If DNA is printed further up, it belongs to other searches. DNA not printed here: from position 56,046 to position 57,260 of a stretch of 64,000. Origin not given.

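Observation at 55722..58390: HAO-like octaheme cytochrome coupled to a heme-c-free, four-histidine membrane protein instead of a NapC/NrfH-type partner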

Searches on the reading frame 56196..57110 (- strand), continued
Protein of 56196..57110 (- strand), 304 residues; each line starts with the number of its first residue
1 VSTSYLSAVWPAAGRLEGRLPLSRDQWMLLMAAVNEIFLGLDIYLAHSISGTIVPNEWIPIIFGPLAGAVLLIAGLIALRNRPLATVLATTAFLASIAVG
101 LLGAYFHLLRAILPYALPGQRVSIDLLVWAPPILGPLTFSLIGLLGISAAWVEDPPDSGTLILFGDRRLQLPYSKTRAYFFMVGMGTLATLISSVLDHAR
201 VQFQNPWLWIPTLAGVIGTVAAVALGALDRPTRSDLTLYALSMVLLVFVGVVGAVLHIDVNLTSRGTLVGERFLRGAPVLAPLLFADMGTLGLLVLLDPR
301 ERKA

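Call 37: predict_structure(alignment_id=A2)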
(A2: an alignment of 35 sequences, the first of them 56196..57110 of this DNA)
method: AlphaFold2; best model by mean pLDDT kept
length: 304 residues; sequences in the alignment: 35
mean_pLDDT: 92.2   pTM: 0.90
mean pLDDT of the five models: 92.2, 91.4, 90.9, 90.4, 87.8
residues with pLDDT >= 90: 245; 70-90: 41; 50-70: 18; < 50: 0
segments of 3 or more residues with pLDDT < 50: none
pLDDT, mean of each block of 10 residues (from residue 1): 87 91 94 97 90 91 98 95 95 98 89 72 62 87 97 96 94 97 97 91 94 98 97 98 98 96 92 89 97 96 72
secondary structure, 60 per line:
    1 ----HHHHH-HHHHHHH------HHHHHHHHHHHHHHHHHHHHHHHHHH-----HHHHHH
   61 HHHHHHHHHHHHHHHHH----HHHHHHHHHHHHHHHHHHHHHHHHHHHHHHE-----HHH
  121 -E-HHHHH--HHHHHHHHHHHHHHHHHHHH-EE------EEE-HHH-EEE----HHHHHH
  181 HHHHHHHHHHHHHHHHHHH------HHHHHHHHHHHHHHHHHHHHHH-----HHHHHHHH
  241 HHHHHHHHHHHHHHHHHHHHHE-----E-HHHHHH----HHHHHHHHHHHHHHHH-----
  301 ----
elements in order: H5-9 H11-17 H24-49 H55-77 H82-111 H124-128 H131-150 E160-162 E168-170 H175-199 H206-227 H233-261 H270-275 H280-295

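Call 41: fold_search(model_id=the predicted structure, library=pdb)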
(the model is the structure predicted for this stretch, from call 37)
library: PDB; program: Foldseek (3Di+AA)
matches with E <= 10: 298; with E <= 0.001: 0
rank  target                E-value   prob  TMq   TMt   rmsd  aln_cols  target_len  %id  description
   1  8qkd                  8.7e-02  0.75  0.26  0.28  20.6       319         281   11  X-ray crystal structure of a de novo designed single-chain parallel coiled-coil alpha-helical barrel with 5 inner helice (released 2024-07-03)
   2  8t4h_A                2.0e-01  0.33  0.21  0.14  22.6       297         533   12  Transporter associated with antigen processing (TAP) bound to the 8-mer peptide RRYQSTEL (released 2024-06-19)
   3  4s0f_A                3.3e-01  0.21  0.19  0.12  24.4       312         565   10  Crystal structure of the peptidase-containing ABC transporter PCAT1 E648Q mutant complexed with ATPgS in an occluded c (released 2015-07-22)
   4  9gg5_R                3.4e-01  0.38  0.24  0.24  20.8       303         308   14  Cryo-EM structure of Thromboxane A2 receptor-miniGq protein complex bound to U46619 (released 2025-08-27)
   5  9uyn_R                4.2e-01  0.16  0.18  0.18  19.5       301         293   16  Cryo-EM structure of the G protein-coupled receptor 1 (GPR1) bound to beta-arrestin 1 in ligand-free state (released 2025-11-19)
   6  7pru_A                5.1e-01  0.12  0.17  0.11  25.7       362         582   12  Structure of CtAtm1 in the inward-facing partially occluded with cargo bound (released 2022-08-10)
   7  8wwh_R                5.8e-01  0.33  0.22  0.23  10.5       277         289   12  MCHR1-Gi complex,S1 state (released 2024-11-13)
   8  9v1h_R                5.8e-01  0.28  0.23  0.23  12.5       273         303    9  Cryo-EM structure of Gi-coupled NPFF2R in complex with GUB08248 (released 2026-02-04)
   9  1wp1_B                6.3e-01  0.12  0.17  0.14  30.0       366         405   10  Crystal structure of the drug-discharge outer membrane protein, OprM (released 2004-11-02)
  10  8hs3_R                6.9e-01  0.14  0.20  0.21  11.8       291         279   12  Gi bound orphan GPR20 in ligand-free state (released 2023-03-08)
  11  6a6n                  6.9e-01  0.12  0.18  0.11  26.0       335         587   12  Crystal structure of an inward-open apo state of the eukaryotic ABC multidrug transporter CmABCB1 (released 2019-01-16)
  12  5o9h_B                7.5e-01  0.18  0.23  0.23  14.2       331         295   13  Crystal structure of thermostabilised human C5a anaphylatoxin chemotactic receptor 1 (C5aR) in complex with NDT9513727 (released 2018-01-10)
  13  7ose_A                7.5e-01  0.13  0.18  0.13  25.1       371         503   10  cytochrome bd-II type oxidase with bound aurachin D (released 2021-11-17)
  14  7l16                  7.5e-01  0.12  0.19  0.15  16.1       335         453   11  Crystal structure of sugar-bound melibiose permease MelB (released 2021-08-04)
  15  7pqx_A                7.5e-01  0.08  0.14  0.09  24.9       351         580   11  Structure of CtAtm1 in the inward-facing open conformation (released 2022-08-10)
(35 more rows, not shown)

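Call 55: find_related_loci(query=A4, collection=genome_contigs, flank=5000)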
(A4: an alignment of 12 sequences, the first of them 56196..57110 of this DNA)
Query A4 (304 aa) in genome_contigs; peptide patterns used: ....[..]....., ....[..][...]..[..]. (x = any residue, [..] = any of these).
299 stretches matched a pattern; 269 encode a relative of the query (tblastn E <= 1e-3); the best 80 are kept; 80 distinct loci.
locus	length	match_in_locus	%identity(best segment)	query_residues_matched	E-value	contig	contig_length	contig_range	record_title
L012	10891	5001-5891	72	5-302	1e-136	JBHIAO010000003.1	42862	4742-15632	MAG: Anaerolineae bacterium isolate K_2_bin.73 NODE_252_length_42862_cov_13.395076, whole genome shotgun sequence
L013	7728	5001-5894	72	5-304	2e-136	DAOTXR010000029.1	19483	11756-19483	MAG TPA_asm: Anaerolineae bacterium isolate H21_271 k133_531073, whole genome shotgun sequence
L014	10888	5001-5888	73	5-301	7e-136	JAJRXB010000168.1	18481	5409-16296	MAG: Chloroflexota bacterium isolate Dive96_bin3.112 k141_1677589, whole genome shotgun sequence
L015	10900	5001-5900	73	1-301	1e-134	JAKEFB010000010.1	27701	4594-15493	MAG: Chloroflexota bacterium isolate PMV_2.24 PMV_2.24.k101_81611, whole genome shotgun sequence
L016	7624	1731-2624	72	4-303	1e-133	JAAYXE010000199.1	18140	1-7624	MAG: Chloroflexota bacterium isolate AS02xzSISU_56 47028_AS02, whole genome shotgun sequence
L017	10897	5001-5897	70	1-301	1e-133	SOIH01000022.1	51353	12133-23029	MAG: Anaerolineales bacterium isolate E29_bin24 NODE_44_length_51353_cov_14.344926, whole genome shotgun sequence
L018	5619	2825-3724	68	1-302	4e-133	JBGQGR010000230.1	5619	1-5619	MAG: Anaerolineae bacterium isolate OBJ2_061818_090_22 k141_1868321_length_5619_cov_8.0000, whole genome shotgun sequenc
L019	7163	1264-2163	71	1-302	2e-132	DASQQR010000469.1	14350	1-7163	MAG TPA_asm: Anaerolineales bacterium isolate SMAG_U10862 k141_157890, whole genome shotgun sequence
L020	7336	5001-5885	71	5-301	1e-135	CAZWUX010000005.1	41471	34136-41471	MAG TPA_asm: uncultured Anaerolineae bacterium isolate SRP214966_co2_211 genome assembly, contig: NODE_1005_length_41471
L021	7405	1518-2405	71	5-301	5e-131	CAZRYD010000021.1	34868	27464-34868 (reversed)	MAG TPA_asm: uncultured Caldilineaceae bacterium isolate SRP323723_co1_132 genome assembly, contig: NODE_994_length_3486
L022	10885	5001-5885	69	5-301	6e-131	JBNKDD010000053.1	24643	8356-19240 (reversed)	MAG: Anaerolineae bacterium isolate F1.bin.9.permissive NODE_53_length_24643_cov_4.156843, whole genome shotgun sequence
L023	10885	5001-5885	67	6-302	6e-131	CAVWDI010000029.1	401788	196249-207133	MAG: uncultured Chloroflexia bacterium isolate MFD03804.bin.2.42 genome assembly, contig: contig_61682, whole genome sho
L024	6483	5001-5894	66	1-300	2e-130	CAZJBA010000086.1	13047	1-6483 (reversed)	MAG TPA_asm: uncultured Anaerolineales bacterium isolate SRP141376_co2_247 genome assembly, contig: NODE_9290_length_130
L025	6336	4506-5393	69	5-302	1e-130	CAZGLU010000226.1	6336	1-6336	MAG TPA_asm: uncultured Anaerolineaceae bacterium isolate binchicken_co43_322 genome assembly, contig: NODE_21438_length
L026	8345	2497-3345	71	19-301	3e-130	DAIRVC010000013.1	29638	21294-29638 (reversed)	MAG TPA_asm: Anaerolineales bacterium isolate CTOTU25583 NODE_296_length_29638_cov_4.697698, whole genome shotgun sequen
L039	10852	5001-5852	68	19-302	6e-125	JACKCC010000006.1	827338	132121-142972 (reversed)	MAG: Ardenticatenaceae bacterium isolate HK-STAS-CHLO-37 HK-STAS-CHLO-37_6, whole genome shotgun sequence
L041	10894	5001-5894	70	5-304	8e-125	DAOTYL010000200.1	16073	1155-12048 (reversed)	MAG TPA_asm: Anaerolineae bacterium isolate H24_340 k119_2198893, whole genome shotgun sequence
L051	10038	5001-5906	66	1-304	4e-123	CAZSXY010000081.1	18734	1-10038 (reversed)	MAG TPA_asm: uncultured Anaerolineaceae bacterium isolate SRP338002_co1_26 genome assembly, contig: NODE_2749_length_187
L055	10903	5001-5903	64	1-303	2e-122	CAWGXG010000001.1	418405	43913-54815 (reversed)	MAG: uncultured Chloroflexia bacterium isolate MFD02416.bin.2.176 genome assembly, contig: contig_108598, whole genome s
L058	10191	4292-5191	61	1-302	7e-121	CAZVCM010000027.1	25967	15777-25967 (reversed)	MAG TPA_asm: uncultured Thermoflexus sp. isolate SRP187154_co1_370 genome assembly, contig: NODE_1875_length_25967_cov_5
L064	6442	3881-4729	71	19-299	4e-120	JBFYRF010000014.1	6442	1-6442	MAG: Anaerolineales bacterium isolate PPR_0206 k121_1723210, whole genome shotgun sequence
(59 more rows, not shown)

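Call 59: search_protein_families(library=pfam, proteins=[L039:6900-7244:+, L064:1694-2398:+, L055:6247-7014:+, L051:7619-8290:+, L055:7641-8168:-, L058:1838-2257:+, L041:6906-7430:+, L004:8756-9364:+, L004:5691-5939:+, L004:6880-7470:+], max_evalue=0.01)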
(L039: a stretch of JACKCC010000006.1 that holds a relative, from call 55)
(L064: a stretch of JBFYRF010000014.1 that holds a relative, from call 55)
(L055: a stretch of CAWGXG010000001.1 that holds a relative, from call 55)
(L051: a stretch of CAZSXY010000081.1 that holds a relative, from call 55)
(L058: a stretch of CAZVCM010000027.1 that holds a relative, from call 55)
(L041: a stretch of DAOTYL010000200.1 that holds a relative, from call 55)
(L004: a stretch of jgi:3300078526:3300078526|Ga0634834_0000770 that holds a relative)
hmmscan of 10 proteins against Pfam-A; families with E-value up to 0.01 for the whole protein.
L039:6900-7244:+ (114 aa): 2 families
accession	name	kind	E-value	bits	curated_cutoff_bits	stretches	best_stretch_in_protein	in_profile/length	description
PF07883.17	Cupin_2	-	1e-06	28.8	27.2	1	45-107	3-65/70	Cupin domain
PF02311.25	AraC_binding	-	0.0026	17.9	21.1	1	49-102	12-65/135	AraC-like ligand binding domain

L064:1694-2398:+ (234 aa): 4 families
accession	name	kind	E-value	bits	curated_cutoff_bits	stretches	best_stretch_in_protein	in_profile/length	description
PF00027.35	cNMP_binding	-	1.1e-18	67.5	27.5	1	37-124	1-88/89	Cyclic nucleotide-binding domain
PF13545.12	HTH_Crp_2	-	2.3e-17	63.1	27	1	157-230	1-69/70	Crp-like helix-turn-helix domain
PF00325.26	Crp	-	0.00022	21.3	21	1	182-211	1-30/32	Bacterial regulatory proteins, crp family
PF25562.1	CNBH_CNNM2_C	-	0.0083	16.2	27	0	16-65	37-85/172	Metal transporter CNNM2-like, C-terminal CNBH domain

L055:6247-7014:+ (255 aa): 1 family
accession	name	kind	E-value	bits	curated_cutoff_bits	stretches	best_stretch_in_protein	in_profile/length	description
PF02593.20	DUF166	-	7.7e-47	160.1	24.4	1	5-237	2-220/221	Domain of unknown function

L051:7619-8290:+ (223 aa): 0 families

L055:7641-8168:- (175 aa): 2 families
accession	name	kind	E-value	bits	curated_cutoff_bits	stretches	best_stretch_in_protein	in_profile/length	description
PF00210.30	Ferritin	-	4.9e-41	140.4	24.5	1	13-148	2-141/142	Ferritin-like domain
PF02915.23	Rubrerythrin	-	0.0024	18.7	22.8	0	17-132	5-127/137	Rubrerythrin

L058:1838-2257:+ (139 aa): 2 families
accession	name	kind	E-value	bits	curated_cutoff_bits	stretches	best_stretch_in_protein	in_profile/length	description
PF00115.25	COX1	-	3.3e-10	39.9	34.8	1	4-136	2-143/436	Cytochrome C and Quinol oxidase polypeptide I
PF11070.13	DUF2871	-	0.00084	20.1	27.4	1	8-61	4-57/134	Protein of unknown function (DUF2871)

L041:6906-7430:+ (174 aa): 1 family
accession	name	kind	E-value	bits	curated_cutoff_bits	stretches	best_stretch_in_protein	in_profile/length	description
PF03100.22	CcmE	-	4.2e-20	72.4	24.6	1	46-166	2-98/99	CcmE domain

L004:8756-9364:+ (202 aa): 0 families

L004:5691-5939:+ (82 aa): 2 families
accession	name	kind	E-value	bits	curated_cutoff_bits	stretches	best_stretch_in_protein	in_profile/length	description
PF13442.11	Cytochrome_CBB3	-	2.1e-16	60.4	27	1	11-77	5-68/68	Cytochrome C oxidase, cbb3-type, subunit III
PF00034.26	Cytochrom_C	-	5.1e-08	34.6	21.3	1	12-79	4-88/90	Cytochrome c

L004:6880-7470:+ (196 aa): 1 family
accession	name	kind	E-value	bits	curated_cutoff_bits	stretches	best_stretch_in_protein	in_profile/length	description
PF18793.7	nos_propeller_2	-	0.0097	16.7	29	0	155-185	1-33/70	Nitrous oxide reductase propeller repeat 2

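Call 62: search_solved_structures(query=A2, max_evalue=10)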
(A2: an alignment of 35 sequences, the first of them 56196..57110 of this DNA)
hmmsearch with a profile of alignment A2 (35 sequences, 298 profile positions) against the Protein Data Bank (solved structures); distinct sequences matched with E-value up to 10: 0.

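Call 63: search_protein_families(library=pfam, alignment_id=A2, max_evalue=1)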
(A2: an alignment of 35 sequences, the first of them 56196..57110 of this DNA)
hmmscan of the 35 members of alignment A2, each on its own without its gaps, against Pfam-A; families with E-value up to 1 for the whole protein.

A. member 1, window:56196-57110:- (304 aa): 1 family
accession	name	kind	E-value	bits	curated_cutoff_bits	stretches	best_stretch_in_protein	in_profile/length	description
PF16079.10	Phage_holin_5_2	-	0.0015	19.2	29.2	1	53-107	17-70/76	Phage holin family Hol44, in holin superfamily V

B. families by the number of members that match (of 35 scanned): 29 families (the first 25 are shown)
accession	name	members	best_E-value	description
PF16079.10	Phage_holin_5_2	6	0.0015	Phage holin family Hol44, in holin superfamily V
PF05875.18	Ceramidase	3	0.0066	Ceramidase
PF01757.29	Acyl_transf_3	2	0.32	Acyltransferase domain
PF10785.14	NADH-u_ox-rdase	2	0.51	NADH-ubiquinone oxidoreductase complex I, 21 kDa subunit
PF00335.26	Tetraspanin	1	0.0016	Tetraspanin family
PF03006.26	HlyIII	1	0.0043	Haemolysin-III related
PF11070.13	DUF2871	1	0.0066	Protein of unknown function (DUF2871)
PF18184.6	SLATT_3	1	0.026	SMODS and SLOG-associating 2TM effector domain 3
PF18793.7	nos_propeller_2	1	0.041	Nitrous oxide reductase propeller repeat 2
PF12263.13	DUF3611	1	0.042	Protein of unknown function (DUF3611)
PF19360.4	TadB_TadC_N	1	0.048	TadB/TadC N-terminal domain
PF24220.1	DUF7439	1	0.059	Family of unknown function (DUF7439)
PF24335.1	DUF7503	1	0.072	Family of unknown function (DUF7503)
PF11862.13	DUF3382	1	0.073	Domain of unknown function (DUF3382)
PF06139.17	BphX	1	0.079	BphX-like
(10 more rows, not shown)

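Call 76: find_encoding_contigs(protein=P0213, flank=5000, max_places=2)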
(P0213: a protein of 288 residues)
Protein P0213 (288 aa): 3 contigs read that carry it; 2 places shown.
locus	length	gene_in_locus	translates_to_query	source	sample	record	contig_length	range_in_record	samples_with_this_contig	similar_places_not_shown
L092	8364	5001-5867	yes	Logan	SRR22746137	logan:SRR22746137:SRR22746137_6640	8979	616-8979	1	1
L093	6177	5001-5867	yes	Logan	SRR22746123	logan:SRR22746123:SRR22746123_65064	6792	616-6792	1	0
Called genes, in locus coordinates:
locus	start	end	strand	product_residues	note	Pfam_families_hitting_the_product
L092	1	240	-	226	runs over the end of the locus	-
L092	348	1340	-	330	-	PF02424:ApbE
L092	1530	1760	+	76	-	-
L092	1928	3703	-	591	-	PF00672:HAMP (weak), PF00512:HisKA, PF02518:HATPase_c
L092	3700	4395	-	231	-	PF00072:Response_reg, PF00486:Trans_reg_C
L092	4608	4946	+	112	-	PF13442:Cytochrome_CBB3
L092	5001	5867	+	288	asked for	-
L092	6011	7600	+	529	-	PF01554:MatE (weak), PF01943:Polysacc_synt, PF03023:MurJ, PF01554:MatE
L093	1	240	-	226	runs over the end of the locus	-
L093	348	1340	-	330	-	PF02424:ApbE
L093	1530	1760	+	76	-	-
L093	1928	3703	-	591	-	PF00672:HAMP (weak), PF00512:HisKA, PF02518:HATPase_c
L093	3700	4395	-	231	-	PF00072:Response_reg, PF00486:Trans_reg_C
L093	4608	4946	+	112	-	PF13442:Cytochrome_CBB3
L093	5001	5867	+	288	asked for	-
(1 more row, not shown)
